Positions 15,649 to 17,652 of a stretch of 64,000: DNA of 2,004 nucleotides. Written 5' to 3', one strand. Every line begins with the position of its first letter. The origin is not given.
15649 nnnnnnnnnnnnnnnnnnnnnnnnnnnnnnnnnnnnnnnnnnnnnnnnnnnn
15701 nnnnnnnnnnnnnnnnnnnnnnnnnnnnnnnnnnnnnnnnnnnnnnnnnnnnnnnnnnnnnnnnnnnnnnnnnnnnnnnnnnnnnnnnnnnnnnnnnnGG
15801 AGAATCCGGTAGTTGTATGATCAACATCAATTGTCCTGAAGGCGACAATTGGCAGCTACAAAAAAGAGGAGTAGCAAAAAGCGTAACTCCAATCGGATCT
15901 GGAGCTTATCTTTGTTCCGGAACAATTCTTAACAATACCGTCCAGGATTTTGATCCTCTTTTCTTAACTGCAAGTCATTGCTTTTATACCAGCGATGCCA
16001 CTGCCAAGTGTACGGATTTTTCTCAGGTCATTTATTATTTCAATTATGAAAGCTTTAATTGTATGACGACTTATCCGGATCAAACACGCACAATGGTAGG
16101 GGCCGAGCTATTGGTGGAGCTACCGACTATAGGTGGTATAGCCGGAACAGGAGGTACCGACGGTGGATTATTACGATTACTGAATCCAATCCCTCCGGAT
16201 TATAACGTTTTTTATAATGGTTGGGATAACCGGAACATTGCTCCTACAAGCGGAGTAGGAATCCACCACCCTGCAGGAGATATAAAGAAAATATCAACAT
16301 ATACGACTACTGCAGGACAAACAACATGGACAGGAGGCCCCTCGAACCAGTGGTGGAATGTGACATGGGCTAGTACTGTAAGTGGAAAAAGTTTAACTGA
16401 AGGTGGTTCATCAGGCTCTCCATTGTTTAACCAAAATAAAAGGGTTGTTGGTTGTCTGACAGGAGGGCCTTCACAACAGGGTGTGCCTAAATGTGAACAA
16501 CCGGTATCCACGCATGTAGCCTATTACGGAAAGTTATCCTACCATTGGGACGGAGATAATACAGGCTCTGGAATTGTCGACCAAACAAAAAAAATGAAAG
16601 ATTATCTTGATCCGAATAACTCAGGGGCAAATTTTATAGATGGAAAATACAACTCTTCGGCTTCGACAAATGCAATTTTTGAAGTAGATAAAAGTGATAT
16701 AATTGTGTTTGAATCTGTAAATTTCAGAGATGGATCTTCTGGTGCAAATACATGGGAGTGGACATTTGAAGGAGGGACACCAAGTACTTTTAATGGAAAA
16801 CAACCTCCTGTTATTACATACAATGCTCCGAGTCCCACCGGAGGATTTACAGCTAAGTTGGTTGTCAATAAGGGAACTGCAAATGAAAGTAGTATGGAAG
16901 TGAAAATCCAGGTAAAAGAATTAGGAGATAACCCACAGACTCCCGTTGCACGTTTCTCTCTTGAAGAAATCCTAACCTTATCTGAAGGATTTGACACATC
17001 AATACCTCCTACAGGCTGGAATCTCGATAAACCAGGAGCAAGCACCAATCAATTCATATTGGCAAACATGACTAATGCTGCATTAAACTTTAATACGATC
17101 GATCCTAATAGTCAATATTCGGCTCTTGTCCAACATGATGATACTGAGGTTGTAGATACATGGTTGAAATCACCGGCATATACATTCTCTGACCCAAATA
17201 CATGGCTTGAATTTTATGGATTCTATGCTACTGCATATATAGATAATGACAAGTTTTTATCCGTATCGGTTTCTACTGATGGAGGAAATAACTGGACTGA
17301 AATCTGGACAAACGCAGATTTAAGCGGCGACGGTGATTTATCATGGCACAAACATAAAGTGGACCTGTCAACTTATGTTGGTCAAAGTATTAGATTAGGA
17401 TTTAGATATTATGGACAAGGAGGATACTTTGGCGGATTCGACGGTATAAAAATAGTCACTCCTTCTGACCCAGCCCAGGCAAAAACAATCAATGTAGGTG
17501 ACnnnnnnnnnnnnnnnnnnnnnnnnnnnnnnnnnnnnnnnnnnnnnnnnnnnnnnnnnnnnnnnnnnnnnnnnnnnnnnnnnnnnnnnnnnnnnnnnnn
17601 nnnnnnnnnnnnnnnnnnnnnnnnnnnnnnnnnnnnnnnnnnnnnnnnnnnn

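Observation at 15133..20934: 1933-aa gingipain-like modular adhesin built around an S1 serine protease instead of a C25 cysteine protease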

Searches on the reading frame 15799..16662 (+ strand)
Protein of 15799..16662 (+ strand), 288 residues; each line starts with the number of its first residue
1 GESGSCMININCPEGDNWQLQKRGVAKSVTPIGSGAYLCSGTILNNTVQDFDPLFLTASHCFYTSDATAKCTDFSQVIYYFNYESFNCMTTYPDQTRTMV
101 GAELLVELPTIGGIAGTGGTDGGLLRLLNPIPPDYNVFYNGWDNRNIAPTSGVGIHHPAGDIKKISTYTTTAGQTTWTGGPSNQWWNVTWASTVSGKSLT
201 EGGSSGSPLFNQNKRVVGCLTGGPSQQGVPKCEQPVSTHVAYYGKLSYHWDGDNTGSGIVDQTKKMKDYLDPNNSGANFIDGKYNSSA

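Call 11: search_protein_families(library=pfam, proteins=[window:15799-16662:+], max_evalue=1)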
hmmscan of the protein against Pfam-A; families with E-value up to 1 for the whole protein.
window:15799-16662:+ (288 aa): 6 families
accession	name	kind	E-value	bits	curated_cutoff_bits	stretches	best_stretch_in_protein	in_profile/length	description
PF13365.12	Trypsin_2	-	1.1e-07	33.1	27.6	1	39-218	1-143/144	Trypsin-like peptidase domain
PF00089.32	Trypsin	-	0.00047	20.5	20.6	1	194-237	170-214/220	Trypsin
PF00949.27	Peptidase_S7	-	0.001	19.3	20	1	201-222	94-115/131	Peptidase S7, Flavivirus NS3 serine protease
PF05579.19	Peptidase_S32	-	0.0062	16.2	24.7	1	191-252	196-260/297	Equine arteritis virus serine endopeptidase S32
PF10459.15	Peptidase_S46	-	0.075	12.1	22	1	200-221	630-651/698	Peptidase S46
PF02122.21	Peptidase_S39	-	0.14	12.2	21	1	198-227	142-170/203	Peptidase S39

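Call 33: find_related_loci(query=A2, collection=genome_contigs, flank=6000)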
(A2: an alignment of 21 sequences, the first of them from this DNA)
Query A2 (286 aa) in genome_contigs; peptide patterns used: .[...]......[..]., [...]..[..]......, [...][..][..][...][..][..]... (x = any residue, [..] = any of these).
600 stretches matched a pattern (row limit reached: there are more); 586 encode a relative of the query (tblastn E <= 1e-3); the best 80 are kept; 79 distinct loci.
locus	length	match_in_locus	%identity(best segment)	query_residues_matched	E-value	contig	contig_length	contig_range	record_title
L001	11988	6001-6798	48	3-285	3e-77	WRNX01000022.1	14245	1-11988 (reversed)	MAG: Lentimicrobiaceae bacterium isolate Th196P4bin9 JGI24702J35022_10001552, whole genome shotgun sequence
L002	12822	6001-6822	47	1-285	2e-75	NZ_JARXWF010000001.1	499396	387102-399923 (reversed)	Parabacteroides sp. PM6-13 Ga0505164_01, whole genome shotgun sequence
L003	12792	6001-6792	47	5-284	4e-74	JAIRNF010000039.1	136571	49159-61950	MAG: Prevotellaceae bacterium isolate Cd354_bin17 k119_25296, whole genome shotgun sequence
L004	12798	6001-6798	45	1-284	2e-71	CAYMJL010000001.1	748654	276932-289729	MAG TPA_asm: uncultured Flavobacteriales bacterium isolate SRP062349_co2_45 genome assembly, contig: NODE_4_length_74865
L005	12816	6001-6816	44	3-286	4e-71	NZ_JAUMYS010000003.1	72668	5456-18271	MAG: Tannerella sp. isolate S17M_Sa_42 NODE_168_length_72668_cov_14.185903, whole genome shotgun sequence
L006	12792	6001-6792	46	1-285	1e-70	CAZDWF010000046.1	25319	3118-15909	MAG TPA_asm: uncultured Bacteroidales bacterium isolate SRP167671_co2_84 genome assembly, contig: NODE_2624_length_25319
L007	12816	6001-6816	48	3-282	4e-71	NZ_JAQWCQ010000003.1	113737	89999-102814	MAG: Massilibacteroides sp. isolate STF2_31 NODE_205_length_113737_cov_7.408688_Sandtown_F2, whole genome shotgun sequen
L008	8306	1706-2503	45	1-282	2e-70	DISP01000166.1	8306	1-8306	MAG TPA_asm: Bacteroidales bacterium UBA6207 UBA6207_contig_39526, whole genome shotgun sequence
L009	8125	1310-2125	45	2-286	7e-70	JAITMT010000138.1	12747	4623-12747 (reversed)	MAG: Tannerella sp. isolate Pmx449_bin3 k119_657344, whole genome shotgun sequence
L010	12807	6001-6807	45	1-282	5e-69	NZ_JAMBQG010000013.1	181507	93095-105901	Parabacteroides leei strain GYB001 13, whole genome shotgun sequence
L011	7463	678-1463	46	1-283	2e-68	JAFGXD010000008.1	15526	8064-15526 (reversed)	MAG: Bacteroidales bacterium isolate ZodW_Metabat.319 k87_907710, whole genome shotgun sequence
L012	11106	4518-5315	43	1-282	4e-68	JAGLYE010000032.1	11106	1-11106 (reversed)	MAG: Bacteroidales bacterium isolate RS_13_16 ZL320.bin.16.fa_32, whole genome shotgun sequence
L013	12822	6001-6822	44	1-286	2e-67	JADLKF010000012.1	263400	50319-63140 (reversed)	MAG: Lentimicrobiaceae bacterium isolate DFE_LEN c_000000000073, whole genome shotgun sequence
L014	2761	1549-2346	46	1-282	1e-67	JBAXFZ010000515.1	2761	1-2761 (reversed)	MAG: Bacteroidota bacterium isolate ELA284 MAG284_515, whole genome shotgun sequence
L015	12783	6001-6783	43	1-282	2e-66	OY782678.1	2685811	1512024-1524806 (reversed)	MAG: Bacteroidales bacterium isolate 1f9300ae-d6db-4a26-8fb7-1be2ee45184d genome assembly, chromosome: 1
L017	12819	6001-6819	45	1-282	2e-66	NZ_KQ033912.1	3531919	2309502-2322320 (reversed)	Parabacteroides goldsteinii DSM 19448 = WAL 12034 strain DSM 19448 aczIT-supercont1.1, whole genome shotgun sequence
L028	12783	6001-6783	44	1-276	1e-65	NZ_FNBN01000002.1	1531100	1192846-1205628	Chitinophaga filiformis strain DSM 527, whole genome shotgun sequence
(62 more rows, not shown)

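Call 54: search_protein_families(library=pfam, proteins=[L017:5386-7872:+, L028:5413-8193:+, L002:5368-10497:+, L017:4283-5383:+], max_evalue=0.01)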
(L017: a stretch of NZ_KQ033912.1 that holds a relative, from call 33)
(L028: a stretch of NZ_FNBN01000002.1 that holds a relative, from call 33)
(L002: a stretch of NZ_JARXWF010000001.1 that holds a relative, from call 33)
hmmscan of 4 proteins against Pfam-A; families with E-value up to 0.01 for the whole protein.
L017:5386-7872:+ (829 aa): 4 families
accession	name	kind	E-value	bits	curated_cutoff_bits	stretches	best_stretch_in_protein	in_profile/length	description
PF00949.27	Peptidase_S7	-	3.3e-05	24.2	20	1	409-433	94-118/131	Peptidase S7, Flavivirus NS3 serine protease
PF18962.6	Por_Secre_tail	-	0.00011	22.8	27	1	767-821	7-68/75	Secretion system C-terminal sorting domain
PF13365.12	Trypsin_2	-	0.0009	20.4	27.6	0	407-426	124-143/144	Trypsin-like peptidase domain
PF00089.32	Trypsin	-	0.0014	18.9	20.6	0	404-446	171-212/220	Trypsin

L028:5413-8193:+ (927 aa): 5 families
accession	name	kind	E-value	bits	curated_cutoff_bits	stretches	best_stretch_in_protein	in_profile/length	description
PF04151.21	PPC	-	1.1e-24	87.5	25.9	3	746-812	1-69/70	Bacterial pre-peptidase C-terminal domain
PF18962.6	Por_Secre_tail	-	2.4e-10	41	27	1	852-923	1-69/75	Secretion system C-terminal sorting domain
PF13365.12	Trypsin_2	-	5.4e-06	27.6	27.6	1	235-409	1-143/144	Trypsin-like peptidase domain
PF00089.32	Trypsin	-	4.4e-05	23.9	20.6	1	228-420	20-203/220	Trypsin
PF00949.27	Peptidase_S7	-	0.0088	16.3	20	0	392-415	94-117/131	Peptidase S7, Flavivirus NS3 serine protease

L002:5368-10497:+ (1710 aa): 4 families
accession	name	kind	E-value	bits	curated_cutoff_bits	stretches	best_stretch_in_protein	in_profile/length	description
PF00801.26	PKD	-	2e-18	66.6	23.5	3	766-826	14-76/80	PKD domain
PF18911.6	PKD_4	-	4.3e-18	65.6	27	2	771-832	26-85/85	PKD domain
PF00089.32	Trypsin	-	5.4e-08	33.4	20.6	1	250-451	24-212/220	Trypsin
PF13365.12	Trypsin_2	-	1.2e-07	33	27.6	1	253-431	1-143/144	Trypsin-like peptidase domain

L017:4283-5383:+ (367 aa): 3 families
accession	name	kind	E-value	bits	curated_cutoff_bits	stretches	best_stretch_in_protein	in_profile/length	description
PF07786.18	HGSNAT_cat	-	4.7e-06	26.7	22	1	6-156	1-140/222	Heparan-alpha-glucosaminide N-acetyltransferase, catalytic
PF06423.18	GWT1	-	0.00016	21.2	29.6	1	184-282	260-362/437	GWT1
PF16401.11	DUF5009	-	0.0022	17.9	25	1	9-90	4-97/260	Domain of unknown function (DUF5009)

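Call 59: search_protein_representatives(alignment_id=A2)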
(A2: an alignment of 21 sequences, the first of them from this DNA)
Query: 21 sequences, 268 profile positions. Proteins with E-value up to 0.001 (for the whole library): 10503; up to 1e-10: 8823; up to 1e-30: 5013. The best 150 are listed.
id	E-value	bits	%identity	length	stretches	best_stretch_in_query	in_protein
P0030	4.1e-125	433.1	-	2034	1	3-267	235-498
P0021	5.9e-122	422.7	-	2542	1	2-267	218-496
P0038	9.1e-122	422.1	-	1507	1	2-267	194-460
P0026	4.5e-120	416.5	-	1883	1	3-266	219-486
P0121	8.2e-120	415.7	-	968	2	2-266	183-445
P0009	8.3e-120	415.7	-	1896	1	2-267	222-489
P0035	1.7e-117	408.1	-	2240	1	2-266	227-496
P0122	2.4e-117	407.6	-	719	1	3-267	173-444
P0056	4.9e-117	406.6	-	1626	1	2-267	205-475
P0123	1.2e-116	405.3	-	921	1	2-267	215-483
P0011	1.6e-116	404.9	-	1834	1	2-267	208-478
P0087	2.1e-116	404.5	-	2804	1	2-267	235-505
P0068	5.4e-116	403.2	-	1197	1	2-266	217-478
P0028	9.3e-116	402.4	-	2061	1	2-267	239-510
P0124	4.8e-115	400.1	-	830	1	2-265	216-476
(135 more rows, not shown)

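Call 65: search_protein_families(library=ncbifam, proteins=[window:15799-16662:+], max_evalue=0.01)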
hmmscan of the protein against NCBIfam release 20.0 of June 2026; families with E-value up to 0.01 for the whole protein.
window:15799-16662:+ (288 aa): 0 families

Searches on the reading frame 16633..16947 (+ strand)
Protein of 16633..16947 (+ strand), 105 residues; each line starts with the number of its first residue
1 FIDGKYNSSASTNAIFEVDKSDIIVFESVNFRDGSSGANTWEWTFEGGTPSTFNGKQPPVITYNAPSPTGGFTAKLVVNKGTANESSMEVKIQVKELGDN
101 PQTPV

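Call 11: search_protein_families(library=pfam, proteins=[window:16633-16947:+], max_evalue=1)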
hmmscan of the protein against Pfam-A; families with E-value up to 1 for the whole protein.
window:16633-16947:+ (105 aa): 2 families
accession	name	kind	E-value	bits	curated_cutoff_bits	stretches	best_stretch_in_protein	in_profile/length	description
PF18911.6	PKD_4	-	0.00014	22.3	27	1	17-90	13-83/85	PKD domain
PF00801.26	PKD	-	0.0052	17.2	23.5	1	29-82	17-69/80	PKD domain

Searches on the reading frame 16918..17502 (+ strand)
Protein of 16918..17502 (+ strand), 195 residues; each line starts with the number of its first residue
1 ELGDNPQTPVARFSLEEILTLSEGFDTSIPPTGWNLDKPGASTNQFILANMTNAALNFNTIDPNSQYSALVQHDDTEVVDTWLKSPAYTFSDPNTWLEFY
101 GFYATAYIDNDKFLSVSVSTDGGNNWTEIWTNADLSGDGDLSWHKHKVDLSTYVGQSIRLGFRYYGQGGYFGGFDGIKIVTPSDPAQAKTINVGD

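Call 11: search_protein_families(library=pfam, proteins=[window:16918-17502:+], max_evalue=1)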
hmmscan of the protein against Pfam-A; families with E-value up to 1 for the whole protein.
window:16918-17502:+ (195 aa): 3 families
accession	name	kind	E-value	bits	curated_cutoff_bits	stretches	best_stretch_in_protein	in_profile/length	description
PF20773.4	InhA-like_MAM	-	4.8e-06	26.7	26.9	1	109-170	76-150/191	Immune inhibitor A-like, MAM domain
PF00629.30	MAM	-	0.0089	16.3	26.4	1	77-171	55-142/158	MAM domain, meprin/A5/mu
PF08964.15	Crystall_3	-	0.14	12.8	27.3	1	110-152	35-75/86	Beta/Gamma crystallin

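Call 63: search_solved_structures(query=A4, max_evalue=1)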
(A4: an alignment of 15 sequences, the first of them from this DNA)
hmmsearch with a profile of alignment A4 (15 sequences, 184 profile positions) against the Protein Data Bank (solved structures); distinct sequences matched with E-value up to 1: 7.
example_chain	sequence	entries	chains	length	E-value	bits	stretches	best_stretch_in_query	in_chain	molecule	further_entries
4yu5_A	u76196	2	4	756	0.0036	20.3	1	53-173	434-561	Immune inhibitor A, metalloprotease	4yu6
3m1h_A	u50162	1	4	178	0.0091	19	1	14-120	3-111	Lysine specific cysteine protease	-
2e26_A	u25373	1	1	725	0.018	18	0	63-122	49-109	Reelin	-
3a7q_A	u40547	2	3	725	0.066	16.2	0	63-122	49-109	Reelin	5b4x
4itc_A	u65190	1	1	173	0.39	13.7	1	75-174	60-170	Lys-gingipain W83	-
6i3r_A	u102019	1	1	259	0.6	13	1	15-66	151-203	Dosage compensation regulator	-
5ztm_A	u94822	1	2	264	0.62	13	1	15-66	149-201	Dosage compensation regulator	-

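Call 65: search_protein_families(library=ncbifam, proteins=[window:16918-17502:+], max_evalue=0.01)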
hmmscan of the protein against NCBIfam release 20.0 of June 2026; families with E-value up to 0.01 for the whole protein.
window:16918-17502:+ (195 aa): 1 family
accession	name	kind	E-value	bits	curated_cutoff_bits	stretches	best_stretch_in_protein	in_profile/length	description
NF038128.1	choice_anch_J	domain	9.6e-15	55.2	30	1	21-171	2-152/162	choice-of-anchor J domain-containing protein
